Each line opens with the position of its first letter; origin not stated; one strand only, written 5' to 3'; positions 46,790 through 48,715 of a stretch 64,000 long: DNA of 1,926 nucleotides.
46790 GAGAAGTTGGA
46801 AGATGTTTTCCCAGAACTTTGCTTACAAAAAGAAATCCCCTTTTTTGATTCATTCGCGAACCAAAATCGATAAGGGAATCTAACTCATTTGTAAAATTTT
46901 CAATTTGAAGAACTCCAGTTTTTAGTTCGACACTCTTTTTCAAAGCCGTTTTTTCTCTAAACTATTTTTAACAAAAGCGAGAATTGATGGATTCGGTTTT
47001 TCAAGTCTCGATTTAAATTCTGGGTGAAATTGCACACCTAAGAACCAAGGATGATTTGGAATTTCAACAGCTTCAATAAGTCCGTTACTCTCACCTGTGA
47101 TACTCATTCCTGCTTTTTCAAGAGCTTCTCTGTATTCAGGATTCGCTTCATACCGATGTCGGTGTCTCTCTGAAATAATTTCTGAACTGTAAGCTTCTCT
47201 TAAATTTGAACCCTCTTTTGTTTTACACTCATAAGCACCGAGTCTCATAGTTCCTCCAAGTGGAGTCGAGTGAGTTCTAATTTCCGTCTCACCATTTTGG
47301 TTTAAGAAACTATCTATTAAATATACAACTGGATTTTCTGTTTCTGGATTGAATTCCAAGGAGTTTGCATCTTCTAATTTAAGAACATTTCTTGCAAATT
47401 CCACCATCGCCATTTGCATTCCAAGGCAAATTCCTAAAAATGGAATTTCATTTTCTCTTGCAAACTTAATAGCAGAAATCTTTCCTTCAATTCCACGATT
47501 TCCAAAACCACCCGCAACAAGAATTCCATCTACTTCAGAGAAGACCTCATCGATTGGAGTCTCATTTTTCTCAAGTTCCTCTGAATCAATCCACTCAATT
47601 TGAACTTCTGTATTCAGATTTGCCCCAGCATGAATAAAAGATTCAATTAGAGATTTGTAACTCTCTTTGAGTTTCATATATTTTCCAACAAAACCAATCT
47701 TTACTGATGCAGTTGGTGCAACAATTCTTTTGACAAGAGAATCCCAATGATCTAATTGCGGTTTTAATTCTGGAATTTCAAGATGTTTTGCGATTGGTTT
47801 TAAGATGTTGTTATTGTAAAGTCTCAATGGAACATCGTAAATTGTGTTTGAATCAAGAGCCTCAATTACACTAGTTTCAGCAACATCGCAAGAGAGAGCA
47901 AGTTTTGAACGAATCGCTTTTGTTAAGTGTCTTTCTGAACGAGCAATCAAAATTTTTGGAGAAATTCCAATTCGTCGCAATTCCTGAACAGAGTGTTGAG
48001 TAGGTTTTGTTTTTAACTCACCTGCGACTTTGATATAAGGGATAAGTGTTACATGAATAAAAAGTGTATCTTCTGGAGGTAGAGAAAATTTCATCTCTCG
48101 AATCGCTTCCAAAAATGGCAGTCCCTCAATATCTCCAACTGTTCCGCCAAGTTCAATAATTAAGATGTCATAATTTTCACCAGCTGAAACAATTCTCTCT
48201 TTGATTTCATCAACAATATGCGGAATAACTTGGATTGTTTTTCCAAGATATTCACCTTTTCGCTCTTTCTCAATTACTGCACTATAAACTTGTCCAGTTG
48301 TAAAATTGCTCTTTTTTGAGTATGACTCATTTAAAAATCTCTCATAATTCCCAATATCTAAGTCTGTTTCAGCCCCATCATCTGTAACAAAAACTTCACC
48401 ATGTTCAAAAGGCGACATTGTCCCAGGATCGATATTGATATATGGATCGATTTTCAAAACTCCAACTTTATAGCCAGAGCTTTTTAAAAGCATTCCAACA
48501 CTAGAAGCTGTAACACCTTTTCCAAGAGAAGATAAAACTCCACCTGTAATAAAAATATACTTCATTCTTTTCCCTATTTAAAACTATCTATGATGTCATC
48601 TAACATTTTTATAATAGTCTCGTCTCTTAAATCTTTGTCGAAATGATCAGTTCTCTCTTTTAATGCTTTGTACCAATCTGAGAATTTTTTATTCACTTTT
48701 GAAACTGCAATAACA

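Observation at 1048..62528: Hyper-abundant oriented word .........(C): >=50 copies in 64 kb, both orientations, all intragenic - candidate DNA uptake signal sequence (alternative: Chi-like site)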

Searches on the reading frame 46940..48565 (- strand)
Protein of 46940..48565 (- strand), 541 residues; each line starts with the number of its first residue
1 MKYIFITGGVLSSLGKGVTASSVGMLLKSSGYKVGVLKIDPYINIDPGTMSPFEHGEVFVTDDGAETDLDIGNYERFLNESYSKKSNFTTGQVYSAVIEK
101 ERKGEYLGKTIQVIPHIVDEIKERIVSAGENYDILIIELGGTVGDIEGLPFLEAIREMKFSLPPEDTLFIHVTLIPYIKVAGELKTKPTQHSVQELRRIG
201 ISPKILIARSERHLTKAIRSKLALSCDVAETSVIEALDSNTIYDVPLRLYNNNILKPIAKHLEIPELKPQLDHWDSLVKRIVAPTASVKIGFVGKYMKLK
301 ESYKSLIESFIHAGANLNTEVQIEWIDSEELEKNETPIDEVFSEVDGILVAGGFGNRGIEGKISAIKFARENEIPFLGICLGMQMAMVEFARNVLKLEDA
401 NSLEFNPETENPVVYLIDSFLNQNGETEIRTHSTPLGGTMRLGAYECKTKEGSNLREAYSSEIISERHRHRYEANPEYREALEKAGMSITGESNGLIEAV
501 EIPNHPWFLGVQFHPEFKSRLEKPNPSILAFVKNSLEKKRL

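Call 6: find_related_loci(query=window:46940-48565:-, collection=genome_contigs, flank=10000)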
Query window:46940-48565:- (541 aa) in genome_contigs; peptide patterns used: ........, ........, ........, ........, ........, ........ (x = any residue, [..] = any of these).
600 stretches matched a pattern (row limit reached: there are more); 550 encode a relative of the query (tblastn E <= 1e-3); the best 80 are kept; 80 distinct loci.
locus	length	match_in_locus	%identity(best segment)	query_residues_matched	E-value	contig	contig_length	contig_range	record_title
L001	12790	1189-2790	69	2-536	0e+0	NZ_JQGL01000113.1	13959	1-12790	MAG: Sulfuricurvum sp. MLSB contig_6152, whole genome shotgun sequence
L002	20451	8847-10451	67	2-538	0e+0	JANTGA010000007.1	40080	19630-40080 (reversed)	MAG: Sulfurovum sp. isolate bin10034 c_000000000534, whole genome shotgun sequence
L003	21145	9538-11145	66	2-539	0e+0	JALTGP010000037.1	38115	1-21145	MAG: Campylobacteraceae bacterium isolate S016_maxbin2_scaf2bin.314 S016_NODE_129_length_38115_cov_104.545699, whole gen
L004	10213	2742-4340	67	2-536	0e+0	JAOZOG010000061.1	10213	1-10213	MAG: Sulfurovaceae bacterium isolate GMC4.concoct.53_sub GMC4_9724_length_10213_cov_16.419571, whole genome shotgun sequ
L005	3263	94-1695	67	2-537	0e+0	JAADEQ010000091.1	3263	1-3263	MAG: Campylobacterota bacterium isolate L_MetaBat.230 contig-127_40834, whole genome shotgun sequence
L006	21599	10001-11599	67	2-536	0e+0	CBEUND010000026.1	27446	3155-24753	MAG TPA_asm: uncultured bacterium isolate SRR13309662_binner123_Refined_5 genome assembly, contig: ERZ26778945.29, whole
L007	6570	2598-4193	66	2-535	0e+0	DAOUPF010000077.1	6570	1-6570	MAG TPA_asm: Sulfurovum sp. isolate CSMAG_93 CSMAG_93_k127_2104597_length_6570_cov_32.0000, whole genome shotgun sequenc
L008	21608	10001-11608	65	2-539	0e+0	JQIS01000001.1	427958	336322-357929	MAG: Sulfurovum sp. FS08-3 contig_5, whole genome shotgun sequence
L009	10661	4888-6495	66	2-539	0e+0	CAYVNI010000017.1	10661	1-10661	MAG TPA_asm: uncultured Sulfurovum sp. isolate binchicken_co219_7 genome assembly, contig: k141_946362, whole genome sho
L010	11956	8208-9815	65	2-539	0e+0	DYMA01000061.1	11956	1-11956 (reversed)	MAG TPA_asm: Sulfurovum sp. isolate SulCav_AS07-7_3_40_14 SulCav_AS07_7_5241_length_11956_cov_8_021259, whole genome sho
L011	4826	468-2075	65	2-539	0e+0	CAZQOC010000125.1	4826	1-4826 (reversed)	MAG TPA_asm: uncultured Sulfurovum sp. isolate binchicken_co164_18 genome assembly, contig: NODE_9696_length_4826_cov_15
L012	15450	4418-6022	64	2-538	0e+0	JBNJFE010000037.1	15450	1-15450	MAG: Campylobacterota bacterium isolate Y22_7dBSd1.bin.60 NODE_1882_length_15450_cov_156.573774, whole genome shotgun se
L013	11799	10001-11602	63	2-537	0e+0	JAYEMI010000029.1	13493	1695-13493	MAG: Campylobacterota bacterium isolate MAG085 MAG085_29, whole genome shotgun sequence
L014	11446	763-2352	64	2-533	0e+0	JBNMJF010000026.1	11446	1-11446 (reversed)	MAG: Helicobacteraceae bacterium isolate CM_BacNHY2140.77 k141_273288_length_11446_cov_12.1770, whole genome shotgun seq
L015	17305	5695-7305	62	2-540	0e+0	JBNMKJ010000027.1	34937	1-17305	MAG: Helicobacteraceae bacterium isolate CM_BacNHY1571.46 k141_166220_length_34937_cov_53.4619, whole genome shotgun seq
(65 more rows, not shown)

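Call 8: find_encoding_contigs(protein=window:46940-48565:-, flank=10000, max_places=6)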
Protein window:46940-48565:- (541 aa): no gene with exactly this product is on record in the collection.

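Call 9: find_homologous_proteins(query=window:46940-48565:-, max_evalue=1e-100)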
Query window:46940-48565:- (541 aa): 8000 proteins with E <= 1e-100 among 8000 candidates; the best 120 are listed.
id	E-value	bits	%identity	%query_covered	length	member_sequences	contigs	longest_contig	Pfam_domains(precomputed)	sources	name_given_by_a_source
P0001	0.0e+0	1181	97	100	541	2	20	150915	PF07722.20,PF06418.21,PF00117.35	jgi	jgi:CTP synthase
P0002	0.0e+0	1060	86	100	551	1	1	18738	PF07722.20,PF06418.21,PF00117.35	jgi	jgi:CTP synthase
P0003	2.9e-289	978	79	100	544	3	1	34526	PF07722.20,PF06418.21,PF00117.35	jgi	jgi:CTP synthase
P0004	1.9e-288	975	79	99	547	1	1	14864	PF07722.20,PF06418.21,PF00117.35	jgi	jgi:CTP synthase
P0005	6.0e-284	961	78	99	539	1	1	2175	PF07722.20,PF06418.21,PF00117.35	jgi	jgi:CTP synthase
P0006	2.3e-283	959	78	99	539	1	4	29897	PF07722.20,PF06418.21,PF00117.35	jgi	jgi:CTP synthase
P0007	3.3e-281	952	78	99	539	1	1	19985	PF07722.20,PF06418.21,PF00117.35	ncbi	-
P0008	3.3e-281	952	77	99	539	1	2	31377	PF07722.20,PF06418.21,PF00117.35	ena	-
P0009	3.4e-281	952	78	99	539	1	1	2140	PF07722.20,PF06418.21,PF00117.35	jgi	jgi:CTP synthase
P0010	7.4e-280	947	77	98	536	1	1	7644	PF07722.20,PF06418.21,PF00117.35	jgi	-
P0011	7.7e-280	947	76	99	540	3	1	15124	PF07722.20,PF06418.21,PF00117.35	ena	-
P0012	1.8e-279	946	76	99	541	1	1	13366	PF07722.20,PF06418.21,PF00117.35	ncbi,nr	ncbi:MAG TPA: CTP synthase [Campylobacterales bacterium]|nr:CTP synthase [Campylobacterales bacteriu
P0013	1.9e-279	946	77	99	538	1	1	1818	PF07722.20,PF06418.21,PF00117.35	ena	-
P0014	4.3e-279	945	77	99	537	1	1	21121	PF07722.20,PF06418.21,PF00117.35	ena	-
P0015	7.8e-279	944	77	99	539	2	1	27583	PF07722.20,PF06418.21,PF00117.35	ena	-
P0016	1.2e-278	943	75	99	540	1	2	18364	PF07722.20,PF06418.21,PF00117.35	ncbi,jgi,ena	-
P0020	8.5e-276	934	75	99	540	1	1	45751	PF07722.20,PF06418.21,PF00117.35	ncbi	-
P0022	7.3e-275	931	75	99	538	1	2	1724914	PF07722.20,PF06418.21,PF00117.35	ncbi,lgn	-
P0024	1.1e-272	923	74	99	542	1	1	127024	PF07722.20,PF06418.21,PF00117.35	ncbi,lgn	-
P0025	1.2e-272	923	74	99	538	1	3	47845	PF07722.20,PF06418.21,PF00117.35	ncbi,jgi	jgi:CTP synthase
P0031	4.0e-255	866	71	99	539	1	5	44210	PF07722.20,PF06418.21,PF00117.35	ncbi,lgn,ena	-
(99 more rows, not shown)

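Call 10: find_encoding_contigs(protein=P0001, flank=10000, max_places=4)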
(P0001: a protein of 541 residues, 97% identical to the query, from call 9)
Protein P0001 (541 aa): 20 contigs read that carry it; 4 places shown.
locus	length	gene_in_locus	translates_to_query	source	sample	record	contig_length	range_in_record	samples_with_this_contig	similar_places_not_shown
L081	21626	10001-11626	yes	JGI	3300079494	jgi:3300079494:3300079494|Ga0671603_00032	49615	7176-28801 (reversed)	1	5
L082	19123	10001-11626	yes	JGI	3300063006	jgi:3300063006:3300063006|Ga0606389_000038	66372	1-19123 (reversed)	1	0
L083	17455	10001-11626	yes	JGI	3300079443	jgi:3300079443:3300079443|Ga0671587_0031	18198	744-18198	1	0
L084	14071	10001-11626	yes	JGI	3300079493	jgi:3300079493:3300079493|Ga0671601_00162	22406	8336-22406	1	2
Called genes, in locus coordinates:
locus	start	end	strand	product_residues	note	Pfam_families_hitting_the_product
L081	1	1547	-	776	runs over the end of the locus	PF12705:PDDEXK_1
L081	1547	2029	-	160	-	PF01625:PMSR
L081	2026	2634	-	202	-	PF02613:Nitrate_red_del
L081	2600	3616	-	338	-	PF03255:ACCA, PF01039:Carboxyl_trans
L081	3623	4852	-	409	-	PF00109:ketoacyl-synt, PF02801:Ketoacyl-synt_C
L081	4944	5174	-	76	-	PF23297:ACP_SdgA_C (weak), PF00550:PP-binding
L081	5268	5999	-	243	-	PF03824:NicO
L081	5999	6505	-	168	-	PF06226:DUF1007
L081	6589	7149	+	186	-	PF01380:SIS (faint), PF13580:SIS_2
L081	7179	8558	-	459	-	PF13584:BatD (faint)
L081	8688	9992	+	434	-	-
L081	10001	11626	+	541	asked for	PF06418:CTP_synth_N, PF00117:GATase, PF07722:Peptidase_C26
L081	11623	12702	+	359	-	PF15609:PRTase_2, PF12500:TRSP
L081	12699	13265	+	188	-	PF12804:NTP_transf_3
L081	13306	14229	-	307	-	PF01073:3Beta_HSD, PF01370:Epimerase, PF02719:Polysacc_synt_2, PF04321:RmlD_sub_bind, PF16363:GDP_Man_Dehyd, PF07993:NAD_binding_4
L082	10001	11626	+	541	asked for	PF06418:CTP_synth_N, PF00117:GATase, PF07722:Peptidase_C26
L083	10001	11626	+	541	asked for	PF06418:CTP_synth_N, PF00117:GATase, PF07722:Peptidase_C26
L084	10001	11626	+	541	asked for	PF06418:CTP_synth_N, PF00117:GATase, PF07722:Peptidase_C26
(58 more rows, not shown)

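Call 11: find_encoding_contigs(protein=P0002, flank=10000, max_places=2)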
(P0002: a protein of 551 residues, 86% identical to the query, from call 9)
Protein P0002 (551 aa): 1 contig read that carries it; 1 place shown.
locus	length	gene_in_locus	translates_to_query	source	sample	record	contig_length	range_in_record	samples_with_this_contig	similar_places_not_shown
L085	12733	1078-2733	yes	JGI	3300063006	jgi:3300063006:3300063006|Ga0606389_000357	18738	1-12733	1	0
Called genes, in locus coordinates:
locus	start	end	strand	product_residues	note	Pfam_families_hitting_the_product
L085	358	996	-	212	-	PF13505:OMP_b-brl (weak)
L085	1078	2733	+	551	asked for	PF06418:CTP_synth_N, PF00117:GATase, PF07722:Peptidase_C26 (weak)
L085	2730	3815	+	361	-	PF15609:PRTase_2, PF12500:TRSP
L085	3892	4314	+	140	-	PF00430:ATP-synt_B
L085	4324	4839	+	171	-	PF00430:ATP-synt_B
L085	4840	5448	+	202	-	PF00213:OSCP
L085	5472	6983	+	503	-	PF02874:ATP-synt_ab_N, PF00006:ATP-synt_ab, PF06745:ATPase (weak), PF00306:ATP-synt_ab_C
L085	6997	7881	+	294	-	PF00231:ATP-synt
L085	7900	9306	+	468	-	PF02874:ATP-synt_ab_N, PF00006:ATP-synt_ab, PF22919:ATP-synt_VA_C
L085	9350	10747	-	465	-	-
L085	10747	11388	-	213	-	PF27258:NspV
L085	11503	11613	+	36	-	-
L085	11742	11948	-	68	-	-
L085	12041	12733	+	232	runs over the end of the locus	PF02498:Bro-N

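Call 12: find_encoding_contigs(protein=P0022, flank=10000, max_places=2)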
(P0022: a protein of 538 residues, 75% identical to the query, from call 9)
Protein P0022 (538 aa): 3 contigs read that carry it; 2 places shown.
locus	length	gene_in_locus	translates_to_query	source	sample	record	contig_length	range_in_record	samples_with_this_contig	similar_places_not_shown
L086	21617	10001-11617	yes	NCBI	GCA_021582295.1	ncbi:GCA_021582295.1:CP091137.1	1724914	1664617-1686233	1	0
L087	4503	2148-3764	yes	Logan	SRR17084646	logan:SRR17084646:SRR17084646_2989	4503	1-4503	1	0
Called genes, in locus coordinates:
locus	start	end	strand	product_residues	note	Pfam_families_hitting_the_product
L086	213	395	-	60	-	-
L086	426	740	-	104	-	-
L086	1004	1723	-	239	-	PF01225:Mur_ligase, PF08245:Mur_ligase_M (weak)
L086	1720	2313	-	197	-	-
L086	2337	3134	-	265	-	PF00459:Inositol_P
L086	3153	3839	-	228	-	PF01048:PNP_UDP_1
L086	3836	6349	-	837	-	PF07719:TPR_2 (faint), PF13181:TPR_8 (faint), PF13424:TPR_12 (faint), PF13428:TPR_14 (faint), PF13432:TPR_16 (faint), PF14559:TPR_19 (faint), PF00515:TPR_1 (weak), PF13371:TPR_9 (faint), +1 more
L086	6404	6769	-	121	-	-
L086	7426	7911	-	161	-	-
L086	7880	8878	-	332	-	PF02086:MethyltransfD12, PF03602:Cons_hypoth95 (faint)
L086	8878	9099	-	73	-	PF12844:HTH_19, PF01381:HTH_3 (weak), PF13443:HTH_26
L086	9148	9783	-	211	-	PF05315:ICEA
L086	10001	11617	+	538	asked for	PF06418:CTP_synth_N, PF00117:GATase, PF07722:Peptidase_C26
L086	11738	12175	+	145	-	PF00164:Ribosom_S12_S23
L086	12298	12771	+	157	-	PF00177:Ribosomal_S7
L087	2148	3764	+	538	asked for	PF06418:CTP_synth_N, PF00117:GATase, PF07722:Peptidase_C26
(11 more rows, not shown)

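Call 28: find_encoding_contigs(protein=P0003, flank=10000, max_places=1)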
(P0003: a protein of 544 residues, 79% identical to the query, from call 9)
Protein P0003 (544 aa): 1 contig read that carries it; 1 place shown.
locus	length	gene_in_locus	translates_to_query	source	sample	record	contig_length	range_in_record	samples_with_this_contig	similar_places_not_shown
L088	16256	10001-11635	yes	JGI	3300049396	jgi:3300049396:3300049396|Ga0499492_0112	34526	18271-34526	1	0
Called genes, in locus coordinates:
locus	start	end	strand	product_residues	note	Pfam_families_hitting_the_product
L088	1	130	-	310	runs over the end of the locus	-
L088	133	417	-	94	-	-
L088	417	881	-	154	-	PF03734:YkuD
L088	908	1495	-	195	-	PF03848:TehB, PF08241:Methyltransf_11, PF08242:Methyltransf_12 (weak), PF13649:Methyltransf_25, PF13847:Methyltransf_31 (weak)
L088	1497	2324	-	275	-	-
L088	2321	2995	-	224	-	PF08032:SpoU_sub_bind, PF00588:SpoU_methylase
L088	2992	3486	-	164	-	PF01063:Aminotran_4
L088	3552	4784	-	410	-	PF00041:fn3 (faint), PF25833:Fn3_SaeA_3rd (faint), PF21910:GH85_C (weak)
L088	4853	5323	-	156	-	-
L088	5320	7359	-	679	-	-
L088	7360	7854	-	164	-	-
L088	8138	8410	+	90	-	-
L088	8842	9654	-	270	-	PF00226:DnaJ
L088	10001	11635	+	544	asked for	PF06418:CTP_synth_N, PF00117:GATase, PF07722:Peptidase_C26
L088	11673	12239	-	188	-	PF09335:VTT_dom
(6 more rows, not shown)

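Call 29: find_encoding_contigs(protein=P0020, flank=10000, max_places=1)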
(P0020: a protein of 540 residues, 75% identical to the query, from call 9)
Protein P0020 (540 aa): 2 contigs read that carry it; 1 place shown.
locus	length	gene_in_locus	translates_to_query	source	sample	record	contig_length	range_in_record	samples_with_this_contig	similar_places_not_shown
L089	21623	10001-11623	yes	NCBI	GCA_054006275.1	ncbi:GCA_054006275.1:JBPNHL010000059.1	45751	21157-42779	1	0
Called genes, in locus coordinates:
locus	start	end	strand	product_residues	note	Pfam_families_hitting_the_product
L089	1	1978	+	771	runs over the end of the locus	PF02415:Chlam_PMP (faint)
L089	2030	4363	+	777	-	PF12705:PDDEXK_1, PF01930:Cas_Cas4 (weak)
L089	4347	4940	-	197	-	-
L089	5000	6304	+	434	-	PF00919:UPF0004, PF04055:Radical_SAM, PF18693:TRAM_2 (weak)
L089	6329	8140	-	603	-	PF02518:HATPase_c (weak), PF13589:HATPase_c_3, PF00183:HSP90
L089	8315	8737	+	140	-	PF07963:N_methyl (weak), PF08334:T2SSG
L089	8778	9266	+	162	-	-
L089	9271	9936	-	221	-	PF20260:PUA_4 (weak), PF04452:Methyltrans_RNA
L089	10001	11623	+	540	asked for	PF06418:CTP_synth_N, PF00117:GATase, PF07722:Peptidase_C26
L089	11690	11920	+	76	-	PF00886:Ribosomal_S16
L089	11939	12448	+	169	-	PF01782:RimM, PF24986:PRC_RimM (weak)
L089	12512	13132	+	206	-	PF01746:tRNA_m1G_MT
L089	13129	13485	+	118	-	PF01245:Ribosomal_L19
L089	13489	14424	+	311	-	PF13793:Pribosyltran_N, PF00156:Pribosyltran, PF14572:Pribosyl_synth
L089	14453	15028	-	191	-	PF00072:Response_reg, PF01402:RHH_1 (faint)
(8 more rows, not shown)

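Call 30: find_encoding_contigs(protein=P0024, flank=10000, max_places=1)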
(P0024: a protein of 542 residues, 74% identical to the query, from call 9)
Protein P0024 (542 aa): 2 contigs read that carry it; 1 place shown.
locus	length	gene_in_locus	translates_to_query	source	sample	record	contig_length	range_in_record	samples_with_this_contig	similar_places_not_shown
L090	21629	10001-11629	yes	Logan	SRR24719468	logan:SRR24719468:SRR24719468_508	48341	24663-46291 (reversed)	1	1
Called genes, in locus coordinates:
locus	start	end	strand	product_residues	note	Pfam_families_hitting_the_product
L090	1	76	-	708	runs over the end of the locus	?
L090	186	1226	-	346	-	-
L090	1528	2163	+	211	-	PF13525:YfiO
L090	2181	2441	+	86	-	PF04359:DUF493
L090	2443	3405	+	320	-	PF04055:Radical_SAM, PF13353:Fer4_12 (weak), PF06463:Mob_synth_C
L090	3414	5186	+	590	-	PF00072:Response_reg, PF00990:GGDEF, PF00563:EAL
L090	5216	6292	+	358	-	PF01264:Chorismate_synt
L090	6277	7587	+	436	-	-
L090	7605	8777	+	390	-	PF16491:Peptidase_M48_N, PF01435:Peptidase_M48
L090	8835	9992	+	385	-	PF00999:Na_H_Exchanger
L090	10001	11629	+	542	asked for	PF06418:CTP_synth_N, PF00117:GATase, PF07722:Peptidase_C26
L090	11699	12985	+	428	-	PF00202:Aminotran_3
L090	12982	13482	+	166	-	PF01467:CTP_transf_like, PF08218:Citrate_ly_lig (faint)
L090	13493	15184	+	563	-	PF13401:AAA_22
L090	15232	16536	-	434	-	PF00749:tRNA-synt_1c, PF19269:Anticodon_2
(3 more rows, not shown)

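Call 31: find_encoding_contigs(protein=P0031, flank=10000, max_places=1)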
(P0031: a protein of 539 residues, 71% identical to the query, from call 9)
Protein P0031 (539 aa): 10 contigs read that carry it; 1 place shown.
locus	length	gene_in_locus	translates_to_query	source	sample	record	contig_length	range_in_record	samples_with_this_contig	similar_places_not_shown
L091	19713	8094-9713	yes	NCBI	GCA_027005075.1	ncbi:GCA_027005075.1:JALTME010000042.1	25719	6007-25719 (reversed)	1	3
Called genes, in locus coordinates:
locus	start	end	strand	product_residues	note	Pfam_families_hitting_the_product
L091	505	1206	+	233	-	PF01027:Bax1-I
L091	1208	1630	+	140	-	PF17792:ThiD2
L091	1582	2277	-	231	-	PF13489:Methyltransf_23 (weak), PF13847:Methyltransf_31 (weak), PF08241:Methyltransf_11, PF08242:Methyltransf_12, PF13649:Methyltransf_25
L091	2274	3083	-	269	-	PF00950:ABC-3, PF01032:FecCD (weak)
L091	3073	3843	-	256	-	PF02463:SMC_N (weak), PF00005:ABC_tran, PF00004:AAA (faint), PF13304:AAA_21 (faint)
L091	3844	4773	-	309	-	PF01297:ZnuA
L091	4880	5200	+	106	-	PF03840:SecG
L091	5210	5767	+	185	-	PF01765:RRF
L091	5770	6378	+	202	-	PF00156:Pribosyltran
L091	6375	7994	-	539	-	PF00999:Na_H_Exchanger, PF02254:TrkA_N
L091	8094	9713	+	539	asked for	PF06418:CTP_synth_N, PF00117:GATase, PF07722:Peptidase_C26 (weak)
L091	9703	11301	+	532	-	PF01368:DHH, PF02272:DHHA1, PF17768:RecJ_OB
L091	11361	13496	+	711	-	PF24814:WD40_Prp19 (weak), PF24817:WD40_WDHD1_1st (weak), PF25175:Beta-prop_WDR5, PF24796:WDR55, PF23381:Beta-prop_IFT122_1st (weak), PF24807:WD40_CDC20-Fz (weak), PF25173:Beta-prop_WDR3_1st, PF25174:Beta-prop_THOC3, +7 more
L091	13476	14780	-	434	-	PF00006:ATP-synt_ab, PF18269:T3SS_ATPase_C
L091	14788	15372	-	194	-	PF01227:GTP_cyclohydroI, PF14489:QueF (weak)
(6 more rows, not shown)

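Call 40: list_cluster_members(proteins=[P0001, P0003, P0007, P0012, P0016, P0020, P0022, P0024, P0025, P0031])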
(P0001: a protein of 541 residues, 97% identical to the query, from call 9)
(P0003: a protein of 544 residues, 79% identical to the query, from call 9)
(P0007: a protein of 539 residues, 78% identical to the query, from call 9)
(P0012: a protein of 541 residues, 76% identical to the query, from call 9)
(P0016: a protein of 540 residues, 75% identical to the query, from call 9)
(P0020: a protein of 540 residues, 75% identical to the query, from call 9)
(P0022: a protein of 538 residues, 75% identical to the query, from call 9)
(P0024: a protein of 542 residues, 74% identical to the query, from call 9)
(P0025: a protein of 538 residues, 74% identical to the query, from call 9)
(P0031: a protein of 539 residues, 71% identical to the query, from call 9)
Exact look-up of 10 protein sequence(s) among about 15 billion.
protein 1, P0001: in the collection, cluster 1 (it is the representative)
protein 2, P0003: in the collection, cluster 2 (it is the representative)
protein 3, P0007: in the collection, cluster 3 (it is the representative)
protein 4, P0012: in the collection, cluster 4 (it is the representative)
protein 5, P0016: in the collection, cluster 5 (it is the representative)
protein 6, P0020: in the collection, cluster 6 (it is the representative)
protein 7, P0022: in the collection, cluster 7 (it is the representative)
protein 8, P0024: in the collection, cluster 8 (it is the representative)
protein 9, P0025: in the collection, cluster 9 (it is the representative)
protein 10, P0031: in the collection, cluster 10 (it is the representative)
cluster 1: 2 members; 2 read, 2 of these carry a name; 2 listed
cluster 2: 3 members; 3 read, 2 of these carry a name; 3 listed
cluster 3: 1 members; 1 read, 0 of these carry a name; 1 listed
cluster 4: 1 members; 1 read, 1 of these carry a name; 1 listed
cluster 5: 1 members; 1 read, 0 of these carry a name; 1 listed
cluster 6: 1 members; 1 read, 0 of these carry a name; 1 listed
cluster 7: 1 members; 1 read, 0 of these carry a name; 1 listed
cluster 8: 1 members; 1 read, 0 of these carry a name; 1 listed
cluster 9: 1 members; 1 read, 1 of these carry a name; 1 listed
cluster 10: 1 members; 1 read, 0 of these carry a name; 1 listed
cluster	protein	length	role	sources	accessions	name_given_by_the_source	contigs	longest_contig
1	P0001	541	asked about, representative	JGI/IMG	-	CTP synthase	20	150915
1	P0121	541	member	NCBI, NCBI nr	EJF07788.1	CTP synthase [Thiovulum sp. ES]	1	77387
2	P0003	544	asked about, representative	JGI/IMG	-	CTP synthase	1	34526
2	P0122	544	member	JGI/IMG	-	CTP synthase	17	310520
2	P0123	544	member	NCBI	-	-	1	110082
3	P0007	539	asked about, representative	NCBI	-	-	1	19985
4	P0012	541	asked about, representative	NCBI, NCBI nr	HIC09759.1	MAG TPA: CTP synthase [Campylobacterales bacterium] | CTP synthase [Campylobacterales bacterium]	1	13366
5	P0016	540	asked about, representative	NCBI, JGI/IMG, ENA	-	-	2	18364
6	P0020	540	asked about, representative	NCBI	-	-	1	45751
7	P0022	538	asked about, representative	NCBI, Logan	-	-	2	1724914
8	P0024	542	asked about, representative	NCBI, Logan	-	-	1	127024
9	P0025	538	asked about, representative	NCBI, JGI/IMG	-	CTP synthase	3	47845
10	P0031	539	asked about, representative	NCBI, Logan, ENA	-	-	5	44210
